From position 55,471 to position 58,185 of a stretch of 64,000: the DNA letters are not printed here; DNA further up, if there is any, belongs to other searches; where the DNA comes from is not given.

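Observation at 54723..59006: Activase - YbiW/PflD-like glycyl radical eliminase - ROK kinase operon: a possible kinase-dependent (PTS-independent) radical sugar-phosphate pathway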

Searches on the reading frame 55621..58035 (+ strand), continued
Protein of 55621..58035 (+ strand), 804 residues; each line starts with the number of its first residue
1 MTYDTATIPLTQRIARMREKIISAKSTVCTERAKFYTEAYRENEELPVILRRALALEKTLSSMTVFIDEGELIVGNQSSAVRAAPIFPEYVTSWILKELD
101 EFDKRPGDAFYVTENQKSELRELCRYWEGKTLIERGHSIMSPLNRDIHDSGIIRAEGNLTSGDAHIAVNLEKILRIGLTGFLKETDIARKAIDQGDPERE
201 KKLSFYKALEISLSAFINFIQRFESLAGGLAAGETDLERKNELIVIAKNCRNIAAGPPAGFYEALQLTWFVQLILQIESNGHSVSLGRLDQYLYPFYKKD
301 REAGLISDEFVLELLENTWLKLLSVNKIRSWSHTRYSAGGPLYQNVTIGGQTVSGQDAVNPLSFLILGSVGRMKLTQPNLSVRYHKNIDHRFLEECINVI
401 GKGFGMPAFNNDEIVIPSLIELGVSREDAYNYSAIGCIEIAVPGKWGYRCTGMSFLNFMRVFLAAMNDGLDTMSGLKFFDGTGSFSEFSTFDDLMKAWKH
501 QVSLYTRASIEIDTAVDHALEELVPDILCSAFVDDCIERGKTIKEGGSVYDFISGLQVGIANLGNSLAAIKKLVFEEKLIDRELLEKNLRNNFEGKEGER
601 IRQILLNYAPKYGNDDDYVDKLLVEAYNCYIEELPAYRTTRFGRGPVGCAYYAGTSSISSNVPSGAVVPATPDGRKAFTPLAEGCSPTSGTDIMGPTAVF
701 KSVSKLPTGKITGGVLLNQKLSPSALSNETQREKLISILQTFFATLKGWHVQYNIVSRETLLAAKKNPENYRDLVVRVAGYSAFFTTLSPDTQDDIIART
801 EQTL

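Call 75: search_protein_families(library=pfam, proteins=[L011:6671-8026:+, L043:12776-14455:+, L043:14472-15902:+, L059:13307-14890:+, L059:15330-16706:+, L051:7702-9126:+, L048:12274-13596:+, L058:13429-14733:+, L016:13486-14574:+, L019:13456-14418:+], max_evalue=0.00001)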
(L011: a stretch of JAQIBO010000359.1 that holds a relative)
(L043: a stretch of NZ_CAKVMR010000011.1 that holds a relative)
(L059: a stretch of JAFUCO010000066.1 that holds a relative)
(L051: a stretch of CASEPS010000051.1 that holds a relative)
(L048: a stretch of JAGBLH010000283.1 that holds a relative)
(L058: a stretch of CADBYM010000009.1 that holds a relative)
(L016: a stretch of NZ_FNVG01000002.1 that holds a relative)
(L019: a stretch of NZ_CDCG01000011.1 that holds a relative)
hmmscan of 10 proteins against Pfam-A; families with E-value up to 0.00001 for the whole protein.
L011:6671-8026:+ (452 aa): 3 families
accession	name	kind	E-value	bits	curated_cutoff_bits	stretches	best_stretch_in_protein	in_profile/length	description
PF00732.25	GMC_oxred_N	-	1.1e-09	38.8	23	1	176-300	100-216/218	GMC oxidoreductase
PF01266.30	DAO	-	1.5e-08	35.1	27.9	1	6-268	1-205/353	FAD dependent oxidoreductase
PF07992.20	Pyr_redox_2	-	6.4e-06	26.2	26.1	0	5-37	1-33/291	Pyridine nucleotide-disulphide oxidoreductase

L043:12776-14455:+ (559 aa): 1 family
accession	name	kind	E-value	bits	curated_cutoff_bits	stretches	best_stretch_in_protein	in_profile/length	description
PF00496.27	SBP_bac_5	-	1.5e-68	232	32.4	1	76-471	1-360/368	Bacterial extracellular solute-binding proteins, family 5 Middle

L043:14472-15902:+ (476 aa): 1 family
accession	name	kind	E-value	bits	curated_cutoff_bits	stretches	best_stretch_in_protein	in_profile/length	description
PF01554.23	MatE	-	3.9e-56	189.6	24.9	2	50-210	1-160/161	MatE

L059:13307-14890:+ (527 aa): 1 family
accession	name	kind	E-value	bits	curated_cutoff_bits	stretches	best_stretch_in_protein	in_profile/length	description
PF00342.24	PGI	-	4.6e-122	408.5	22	1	53-516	2-472/486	Phosphoglucose isomerase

L059:15330-16706:+ (458 aa): 1 family
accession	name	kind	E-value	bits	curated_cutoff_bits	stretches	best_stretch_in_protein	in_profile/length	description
PF00291.31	PALP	-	2.3e-44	152.4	35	1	83-420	5-295/295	Pyridoxal-phosphate dependent enzyme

L051:7702-9126:+ (474 aa): 1 family
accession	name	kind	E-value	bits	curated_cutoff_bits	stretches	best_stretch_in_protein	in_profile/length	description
PF18982.5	JetA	-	4.5e-88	296.1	26.2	1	34-472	5-434/434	Wadjet protein JetA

L048:12274-13596:+ (440 aa): 1 family
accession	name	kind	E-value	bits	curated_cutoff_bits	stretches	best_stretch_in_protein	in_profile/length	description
PF00909.26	Ammonium_transp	-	1.6e-130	435.9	23.2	1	11-406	1-399/399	Ammonium Transporter Family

L058:13429-14733:+ (434 aa): 6 families
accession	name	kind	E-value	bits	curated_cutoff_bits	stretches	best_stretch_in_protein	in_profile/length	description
PF00248.27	Aldo_ket_red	-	2.5e-40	138.8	24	1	74-340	1-288/291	Aldo/keto reductase family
PF13534.11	Fer4_17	-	2.4e-10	41.3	22.2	1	353-419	2-60/61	4Fe-4S dicluster domain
PF13187.11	Fer4_9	-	5.2e-10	39.6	27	1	353-418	2-50/52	4Fe-4S dicluster domain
PF13237.11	Fer4_10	-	1.5e-07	31.7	25.5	1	352-416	8-53/53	4Fe-4S dicluster domain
PF12838.12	Fer4_7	-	2e-06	28.6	27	1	353-418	2-51/52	4Fe-4S dicluster domain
PF13183.11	Fer4_8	-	5.7e-06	27.2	27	0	352-419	4-68/68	4Fe-4S dicluster domain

L016:13486-14574:+ (362 aa): 2 families
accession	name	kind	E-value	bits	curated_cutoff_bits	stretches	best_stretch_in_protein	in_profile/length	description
PF14339.12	DUF4394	-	2.4e-08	34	29.6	0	166-236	2-71/230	Domain of unknown function (DUF4394)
PF21959.2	DUF6923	-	7.1e-08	33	27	0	50-173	77-195/234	Repeat of unknown function (DUF6923)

L019:13456-14418:+ (320 aa): 1 family
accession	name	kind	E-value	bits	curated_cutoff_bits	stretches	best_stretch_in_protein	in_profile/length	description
PF00892.27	EamA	-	8e-32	110.8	28.2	2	164-304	2-132/135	EamA-like transporter family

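Call 88: search_protein_families(library=pfam, proteins=[L008:7004-8146:-, L008:5923-6978:-, L008:4900-5904:-, L008:3333-4871:-, L008:2398-3441:-, L017:7034-8017:-, L017:4458-5450:-, L028:5890-7047:-, L028:4653-5693:-, L013:1494-2444:-], max_evalue=0.00001)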
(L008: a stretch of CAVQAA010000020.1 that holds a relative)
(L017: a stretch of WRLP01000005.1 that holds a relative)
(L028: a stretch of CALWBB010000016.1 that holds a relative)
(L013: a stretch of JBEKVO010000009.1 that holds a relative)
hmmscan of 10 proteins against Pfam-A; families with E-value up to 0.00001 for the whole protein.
L008:7004-8146:- (380 aa): 2 families
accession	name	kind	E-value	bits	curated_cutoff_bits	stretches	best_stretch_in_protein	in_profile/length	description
PF00480.26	ROK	-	1.5e-62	212.3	22.9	1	60-367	2-288/294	ROK family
PF01869.26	BcrAD_BadFG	-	7.5e-07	29.4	31.5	1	60-128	1-71/271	BadF/BadG/BcrA/BcrD ATPase family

L008:5923-6978:- (351 aa): 4 families
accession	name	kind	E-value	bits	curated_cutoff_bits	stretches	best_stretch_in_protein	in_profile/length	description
PF00532.27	Peripla_BP_1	-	2.4e-30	106.4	22.2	1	76-339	3-279/281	Periplasmic binding proteins and sugar binding domain of LacI family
PF13377.12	Peripla_BP_3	-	3.2e-29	102.6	26.5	1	186-343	3-167/167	Periplasmic binding protein-like domain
PF00356.27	LacI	-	1.8e-15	56.9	27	1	19-63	2-46/46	Bacterial regulatory proteins, lacI family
PF13407.12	Peripla_BP_4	-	3.8e-15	56.6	35.1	1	77-291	1-220/258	Periplasmic binding protein domain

L008:4900-5904:- (334 aa): 3 families
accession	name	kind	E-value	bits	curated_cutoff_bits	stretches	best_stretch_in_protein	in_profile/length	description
PF13407.12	Peripla_BP_4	-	3.5e-57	194.3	35.1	1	51-313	2-257/258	Periplasmic binding protein domain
PF00532.27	Peripla_BP_1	-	1.5e-16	61.1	22.2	1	51-310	5-261/281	Periplasmic binding proteins and sugar binding domain of LacI family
PF13377.12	Peripla_BP_3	-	8.4e-09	36.2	26.5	1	183-314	13-149/167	Periplasmic binding protein-like domain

L008:3333-4871:- (512 aa): 2 families
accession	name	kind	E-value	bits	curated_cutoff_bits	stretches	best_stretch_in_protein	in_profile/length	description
PF00005.33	ABC_tran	-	4.7e-47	160.5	25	2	25-178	1-137/137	ABC transporter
PF13304.12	AAA_21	-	3.4e-11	44.2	27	0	37-56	1-20/304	AAA domain, putative AbiEii toxin, Type IV TA system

L008:2398-3441:- (347 aa): 0 families

L017:7034-8017:- (327 aa): 1 family
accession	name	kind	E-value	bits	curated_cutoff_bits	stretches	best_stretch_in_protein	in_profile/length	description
PF13407.12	Peripla_BP_4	-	2.3e-45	155.6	35.1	1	46-300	2-256/258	Periplasmic binding protein domain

L017:4458-5450:- (330 aa): 1 family
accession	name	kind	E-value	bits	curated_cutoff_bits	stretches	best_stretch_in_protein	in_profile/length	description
PF02653.21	BPD_transp_2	-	1e-27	97.4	26.8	1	50-321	2-268/269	Branched-chain amino acid transport system / permease component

L028:5890-7047:- (385 aa): 1 family
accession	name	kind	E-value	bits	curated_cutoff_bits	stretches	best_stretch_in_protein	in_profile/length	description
PF10282.15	Lactonase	-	1.1e-91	308.1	21.7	1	24-374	4-335/344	Lactonase, 7-bladed beta-propeller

L028:4653-5693:- (346 aa): 2 families
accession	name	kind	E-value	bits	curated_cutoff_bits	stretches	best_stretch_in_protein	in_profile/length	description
PF13407.12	Peripla_BP_4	-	4.1e-47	161.3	35.1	1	64-320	1-257/258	Periplasmic binding protein domain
PF00532.27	Peripla_BP_1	-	5.6e-06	26.5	22.2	1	64-282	4-223/281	Periplasmic binding proteins and sugar binding domain of LacI family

L013:1494-2444:- (316 aa): 1 family
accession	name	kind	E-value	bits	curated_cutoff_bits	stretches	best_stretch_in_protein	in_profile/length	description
PF13407.12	Peripla_BP_4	-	5e-38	131.6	35.1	1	32-289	3-258/258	Periplasmic binding protein domain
